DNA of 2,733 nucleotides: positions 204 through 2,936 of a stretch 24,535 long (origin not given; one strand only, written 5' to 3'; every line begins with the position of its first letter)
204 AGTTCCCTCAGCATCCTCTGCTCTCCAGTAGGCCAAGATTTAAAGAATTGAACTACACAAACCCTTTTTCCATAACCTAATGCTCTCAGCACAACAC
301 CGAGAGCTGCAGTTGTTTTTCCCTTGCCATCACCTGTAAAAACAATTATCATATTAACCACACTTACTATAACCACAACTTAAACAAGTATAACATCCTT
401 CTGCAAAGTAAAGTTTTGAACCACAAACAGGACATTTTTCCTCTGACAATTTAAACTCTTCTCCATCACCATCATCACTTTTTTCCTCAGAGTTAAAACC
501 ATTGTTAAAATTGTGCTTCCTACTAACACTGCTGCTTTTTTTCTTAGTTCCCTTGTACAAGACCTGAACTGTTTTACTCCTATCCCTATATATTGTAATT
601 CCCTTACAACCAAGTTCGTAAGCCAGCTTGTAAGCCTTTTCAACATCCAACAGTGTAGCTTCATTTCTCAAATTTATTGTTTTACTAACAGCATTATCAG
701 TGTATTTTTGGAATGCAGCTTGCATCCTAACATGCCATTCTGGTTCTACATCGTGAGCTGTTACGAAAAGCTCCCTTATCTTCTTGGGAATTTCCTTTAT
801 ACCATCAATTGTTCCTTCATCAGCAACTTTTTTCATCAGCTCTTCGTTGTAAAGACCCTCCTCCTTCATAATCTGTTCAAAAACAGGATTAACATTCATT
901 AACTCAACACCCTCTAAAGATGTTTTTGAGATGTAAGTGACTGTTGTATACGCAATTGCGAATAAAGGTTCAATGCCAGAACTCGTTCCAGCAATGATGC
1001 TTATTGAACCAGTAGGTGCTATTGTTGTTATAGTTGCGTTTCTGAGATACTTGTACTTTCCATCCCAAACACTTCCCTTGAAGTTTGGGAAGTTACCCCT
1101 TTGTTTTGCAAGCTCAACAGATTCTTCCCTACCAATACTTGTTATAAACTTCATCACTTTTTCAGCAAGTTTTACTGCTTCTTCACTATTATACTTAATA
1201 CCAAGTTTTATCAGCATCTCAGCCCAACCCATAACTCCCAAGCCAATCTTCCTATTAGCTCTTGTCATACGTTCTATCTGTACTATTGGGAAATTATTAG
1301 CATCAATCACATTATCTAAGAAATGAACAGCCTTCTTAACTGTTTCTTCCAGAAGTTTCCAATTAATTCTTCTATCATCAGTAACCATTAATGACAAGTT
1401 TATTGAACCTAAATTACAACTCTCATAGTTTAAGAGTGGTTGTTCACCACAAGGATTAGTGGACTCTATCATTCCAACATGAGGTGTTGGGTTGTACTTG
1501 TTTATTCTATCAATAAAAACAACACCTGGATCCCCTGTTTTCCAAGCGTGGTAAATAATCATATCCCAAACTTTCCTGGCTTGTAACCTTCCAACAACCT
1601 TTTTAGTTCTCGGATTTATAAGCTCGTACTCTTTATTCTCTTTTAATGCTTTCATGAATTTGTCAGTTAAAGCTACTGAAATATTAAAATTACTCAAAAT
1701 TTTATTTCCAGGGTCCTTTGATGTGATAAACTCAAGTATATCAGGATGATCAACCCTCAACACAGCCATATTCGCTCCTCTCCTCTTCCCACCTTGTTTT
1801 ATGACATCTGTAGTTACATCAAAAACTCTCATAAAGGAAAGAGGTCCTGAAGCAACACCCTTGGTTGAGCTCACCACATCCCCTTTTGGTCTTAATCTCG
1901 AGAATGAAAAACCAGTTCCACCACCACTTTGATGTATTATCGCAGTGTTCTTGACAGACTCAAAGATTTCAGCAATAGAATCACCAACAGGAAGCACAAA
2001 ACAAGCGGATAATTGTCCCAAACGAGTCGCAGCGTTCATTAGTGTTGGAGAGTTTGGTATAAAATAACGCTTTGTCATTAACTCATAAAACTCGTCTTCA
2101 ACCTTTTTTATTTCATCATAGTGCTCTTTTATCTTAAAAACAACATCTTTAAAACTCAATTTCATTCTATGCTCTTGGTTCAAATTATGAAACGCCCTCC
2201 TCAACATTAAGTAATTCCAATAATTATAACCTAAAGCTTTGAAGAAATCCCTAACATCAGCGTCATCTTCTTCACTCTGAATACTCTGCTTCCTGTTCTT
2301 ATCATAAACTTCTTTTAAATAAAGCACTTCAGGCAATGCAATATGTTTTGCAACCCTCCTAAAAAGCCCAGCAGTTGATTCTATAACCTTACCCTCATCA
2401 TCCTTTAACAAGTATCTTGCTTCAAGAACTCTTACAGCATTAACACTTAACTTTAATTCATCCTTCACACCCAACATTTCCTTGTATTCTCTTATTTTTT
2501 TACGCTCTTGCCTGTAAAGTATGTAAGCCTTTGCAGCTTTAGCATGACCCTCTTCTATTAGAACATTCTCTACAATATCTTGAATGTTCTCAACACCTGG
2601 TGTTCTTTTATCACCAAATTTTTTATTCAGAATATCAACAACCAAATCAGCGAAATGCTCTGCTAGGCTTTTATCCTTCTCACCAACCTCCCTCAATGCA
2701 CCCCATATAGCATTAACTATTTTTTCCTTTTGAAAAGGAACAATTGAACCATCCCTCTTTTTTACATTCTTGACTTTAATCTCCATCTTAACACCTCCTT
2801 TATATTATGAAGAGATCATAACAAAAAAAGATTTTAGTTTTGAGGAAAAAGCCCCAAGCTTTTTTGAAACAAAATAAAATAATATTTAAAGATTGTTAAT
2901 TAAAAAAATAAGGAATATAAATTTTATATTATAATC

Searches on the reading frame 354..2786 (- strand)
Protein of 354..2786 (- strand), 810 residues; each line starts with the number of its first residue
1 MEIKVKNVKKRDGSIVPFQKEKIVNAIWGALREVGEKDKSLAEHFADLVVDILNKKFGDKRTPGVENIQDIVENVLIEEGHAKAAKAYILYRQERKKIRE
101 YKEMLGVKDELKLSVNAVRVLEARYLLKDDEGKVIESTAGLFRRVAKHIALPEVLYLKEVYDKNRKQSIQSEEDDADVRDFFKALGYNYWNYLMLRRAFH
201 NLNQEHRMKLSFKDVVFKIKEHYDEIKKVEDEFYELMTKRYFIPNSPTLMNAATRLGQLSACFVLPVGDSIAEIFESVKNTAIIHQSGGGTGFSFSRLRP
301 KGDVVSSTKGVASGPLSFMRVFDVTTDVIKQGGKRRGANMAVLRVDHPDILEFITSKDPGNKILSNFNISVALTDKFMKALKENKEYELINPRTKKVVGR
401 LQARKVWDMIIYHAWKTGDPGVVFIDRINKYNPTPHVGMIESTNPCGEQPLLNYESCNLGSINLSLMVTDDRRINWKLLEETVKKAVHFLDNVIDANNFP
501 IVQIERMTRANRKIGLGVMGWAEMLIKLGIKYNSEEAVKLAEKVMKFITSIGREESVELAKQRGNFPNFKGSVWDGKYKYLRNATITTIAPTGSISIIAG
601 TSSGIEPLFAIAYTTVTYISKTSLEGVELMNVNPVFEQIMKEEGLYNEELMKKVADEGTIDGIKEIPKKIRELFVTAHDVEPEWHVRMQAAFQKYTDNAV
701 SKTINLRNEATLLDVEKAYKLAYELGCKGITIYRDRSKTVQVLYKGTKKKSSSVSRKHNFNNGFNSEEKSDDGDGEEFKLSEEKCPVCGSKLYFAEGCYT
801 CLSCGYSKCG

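Call 9: search_protein_families(library=pfam, proteins=[window:354-2786:-])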
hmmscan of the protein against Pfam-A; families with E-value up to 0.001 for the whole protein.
window:354-2786:- (810 aa): 3 families
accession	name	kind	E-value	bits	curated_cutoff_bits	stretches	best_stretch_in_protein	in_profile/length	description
PF02867.20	Ribonuc_red_lgC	-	5.7e-140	467.8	23.9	2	260-576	1-346/523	Ribonucleotide reductase, barrel domain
PF03477.21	ATP-cone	-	3.3e-21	76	25.8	1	7-97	2-88/88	ATP cone domain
PF00317.26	Ribonuc_red_lgN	-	3.6e-21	75.5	28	1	112-257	2-77/77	Ribonucleotide reductase, all-alpha domain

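Call 23: find_encoding_contigs(protein=window:354-2786:-, flank=10000, max_places=4)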
Protein window:354-2786:- (810 aa): no gene with exactly this product is on record in the collection.

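Call 56: find_homologous_proteins(query=window:354-2786:-, max_evalue=1e-200)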
Query window:354-2786:- (810 aa): 7293 proteins with E <= 1e-200 among 8000 candidates; the best 120 are listed.
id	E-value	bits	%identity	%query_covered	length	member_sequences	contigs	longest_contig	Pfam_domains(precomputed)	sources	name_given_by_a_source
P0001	0.0e+0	1829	100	100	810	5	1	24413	PF02867.21,PF00317.27,PF03477.22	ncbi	-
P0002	0.0e+0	1478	80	100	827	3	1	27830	PF02867.21,PF00317.27,PF03477.22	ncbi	-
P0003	0.0e+0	1470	80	100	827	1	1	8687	PF02867.21,PF00317.27,PF03477.22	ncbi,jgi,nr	ncbi:ribonucleoside-diphosphate reductase, adenosylcobalamin-dependent [Candidatus Woesearchaeota ar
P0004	0.0e+0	1259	69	100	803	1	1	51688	PF02867.21,PF00317.27,PF03477.22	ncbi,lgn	ncbi:MAG: adenosylcobalamin-dependent ribonucleoside-diphosphate reductase [Candidatus Woesearchaeot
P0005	0.0e+0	1232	67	100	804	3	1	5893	PF02867.21,PF00317.27,PF03477.22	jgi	-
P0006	0.0e+0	1231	67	99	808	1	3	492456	PF02867.21,PF00317.27,PF03477.22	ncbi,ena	ncbi:MAG: adenosylcobalamin-dependent ribonucleoside-diphosphate reductase [Candidatus Woesearchaeot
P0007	0.0e+0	1229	67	100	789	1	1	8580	PF02867.21,PF00317.27,PF03477.22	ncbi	-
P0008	0.0e+0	1144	-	-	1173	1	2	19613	PF02867.21,PF00317.27,PF03477.22,PF14528.12,PF14890.12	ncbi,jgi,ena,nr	ncbi:MAG TPA: ribonucleoside reductase class II [Candidatus Aenigmarchaeota archaeon]|nr:MAG: ribonu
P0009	0.0e+0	1138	63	100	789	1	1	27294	PF02867.21,PF00317.27,PF03477.22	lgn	-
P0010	0.0e+0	1108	63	100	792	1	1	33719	PF02867.21,PF00317.27,PF03477.22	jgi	jgi:ribonucleoside-diphosphate reductase alpha chain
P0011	0.0e+0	1105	63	100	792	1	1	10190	PF02867.21,PF00317.27,PF03477.22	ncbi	ncbi:MAG: adenosylcobalamin-dependent ribonucleoside-diphosphate reductase [Candidatus Aenigmatarcha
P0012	0.0e+0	1101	62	100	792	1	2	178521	PF02867.21,PF00317.27,PF03477.22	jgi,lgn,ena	-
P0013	0.0e+0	1092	-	-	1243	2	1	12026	PF02867.21,PF00317.27,PF03477.22,PF14528.12,PF14890.12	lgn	-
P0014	0.0e+0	1087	61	100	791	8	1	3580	PF02867.21,PF00317.27,PF03477.22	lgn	-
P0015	0.0e+0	1083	61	100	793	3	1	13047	PF02867.21,PF00317.27,PF03477.22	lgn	-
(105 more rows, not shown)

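Call 57: find_encoding_contigs(protein=P0001, flank=10000, max_places=6)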
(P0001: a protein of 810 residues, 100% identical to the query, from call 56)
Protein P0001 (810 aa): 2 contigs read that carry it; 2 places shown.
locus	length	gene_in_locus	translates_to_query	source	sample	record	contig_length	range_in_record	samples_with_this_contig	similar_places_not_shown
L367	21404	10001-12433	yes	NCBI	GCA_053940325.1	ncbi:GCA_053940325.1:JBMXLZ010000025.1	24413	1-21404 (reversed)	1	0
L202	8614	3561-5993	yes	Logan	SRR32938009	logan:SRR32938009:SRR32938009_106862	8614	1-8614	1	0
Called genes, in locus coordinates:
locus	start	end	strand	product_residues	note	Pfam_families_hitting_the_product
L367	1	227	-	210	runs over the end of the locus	PF01135:PCMT, PF00398:RrnaAD, PF01189:Methyltr_RsmB-F (weak), PF01564:Spermine_synth (weak), PF02475:TRM5-TYW2_MTfase (weak), PF12847:Methyltransf_18 (weak), PF13847:Methyltransf_31, PF13649:Methyltransf_25, +1 more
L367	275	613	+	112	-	-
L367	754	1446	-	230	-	PF00588:SpoU_methylase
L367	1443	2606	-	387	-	PF02163:Peptidase_M50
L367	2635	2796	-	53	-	-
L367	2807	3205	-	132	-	PF21485:IF5A-like_N, PF01287:eIF-5a (weak)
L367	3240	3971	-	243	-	-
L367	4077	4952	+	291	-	PF01944:SpoIIM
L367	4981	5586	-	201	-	PF01336:tRNA_anti-codon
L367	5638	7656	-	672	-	PF14551:MCM_N, PF17207:MCM_OB, PF00493:MCM, PF07728:AAA_5 (weak), PF01078:Mg_chelatase (weak), PF17855:MCM_lid, PF21120: (weak)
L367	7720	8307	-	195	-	PF00352:TBP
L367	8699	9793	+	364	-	PF03463:eRF1_1, PF18854:baeRF_family10, PF03464:eRF1_2, PF18859:acVLRF1, PF03465:eRF1_3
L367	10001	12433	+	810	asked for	PF03477:ATP-cone, PF00317:Ribonuc_red_lgN, PF02867:Ribonuc_red_lgC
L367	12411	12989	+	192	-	PF02572:CobA_CobO_BtuR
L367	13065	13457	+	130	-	PF01873:eIF-5_eIF-2B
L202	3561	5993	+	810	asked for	PF03477:ATP-cone, PF00317:Ribonuc_red_lgN, PF02867:Ribonuc_red_lgC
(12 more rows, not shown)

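Call 58: find_encoding_contigs(protein=P0002, flank=10000, max_places=3)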
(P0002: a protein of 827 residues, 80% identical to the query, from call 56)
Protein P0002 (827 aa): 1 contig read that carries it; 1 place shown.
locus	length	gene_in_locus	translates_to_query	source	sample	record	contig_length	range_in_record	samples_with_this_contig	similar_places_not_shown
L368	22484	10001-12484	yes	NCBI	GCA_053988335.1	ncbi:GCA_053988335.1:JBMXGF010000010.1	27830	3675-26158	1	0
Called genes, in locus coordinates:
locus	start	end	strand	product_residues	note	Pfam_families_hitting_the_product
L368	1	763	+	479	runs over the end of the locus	PF00265:TK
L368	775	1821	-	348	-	PF01008:IF-2B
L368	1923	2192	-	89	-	-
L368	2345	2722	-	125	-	-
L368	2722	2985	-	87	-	-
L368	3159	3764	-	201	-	PF01336:tRNA_anti-codon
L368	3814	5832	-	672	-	PF14551:MCM_N, PF17207:MCM_OB, PF00493:MCM, PF07728:AAA_5 (weak), PF01078:Mg_chelatase, PF17855:MCM_lid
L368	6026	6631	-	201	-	PF00352:TBP, PF11858:DUF3378 (faint), PF00352:TBP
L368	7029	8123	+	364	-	PF03463:eRF1_1, PF18854:baeRF_family10, PF03464:eRF1_2, PF18859:acVLRF1, PF03465:eRF1_3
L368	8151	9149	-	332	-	PF02585:PIG-L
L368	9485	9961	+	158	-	PF22811:Zn_ribbon_NrdR, PF03477:ATP-cone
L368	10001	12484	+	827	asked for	PF03477:ATP-cone, PF00317:Ribonuc_red_lgN, PF02867:Ribonuc_red_lgC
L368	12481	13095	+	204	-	PF02572:CobA_CobO_BtuR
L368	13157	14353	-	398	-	PF02163:Peptidase_M50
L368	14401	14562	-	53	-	-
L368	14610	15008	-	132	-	PF21485:IF5A-like_N, PF08207:EFP_N (faint)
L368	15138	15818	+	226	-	PF07853:DUF1648, PF13630:SdpI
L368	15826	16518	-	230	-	-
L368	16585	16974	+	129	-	-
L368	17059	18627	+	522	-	PF02690:Na_Pi_cotrans, PF01895:PhoU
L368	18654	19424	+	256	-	PF00588:SpoU_methylase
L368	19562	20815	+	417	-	PF13649:Methyltransf_25 (faint), PF02475:TRM5-TYW2_MTfase (faint), PF00398:RrnaAD (weak), PF03602:Cons_hypoth95 (weak), PF01189:Methyltr_RsmB-F (weak), PF02390:Methyltransf_4, PF09445:Methyltransf_15, PF13847:Methyltransf_31 (weak)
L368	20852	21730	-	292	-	PF01791:DeoC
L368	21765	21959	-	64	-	-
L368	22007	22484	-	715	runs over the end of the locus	?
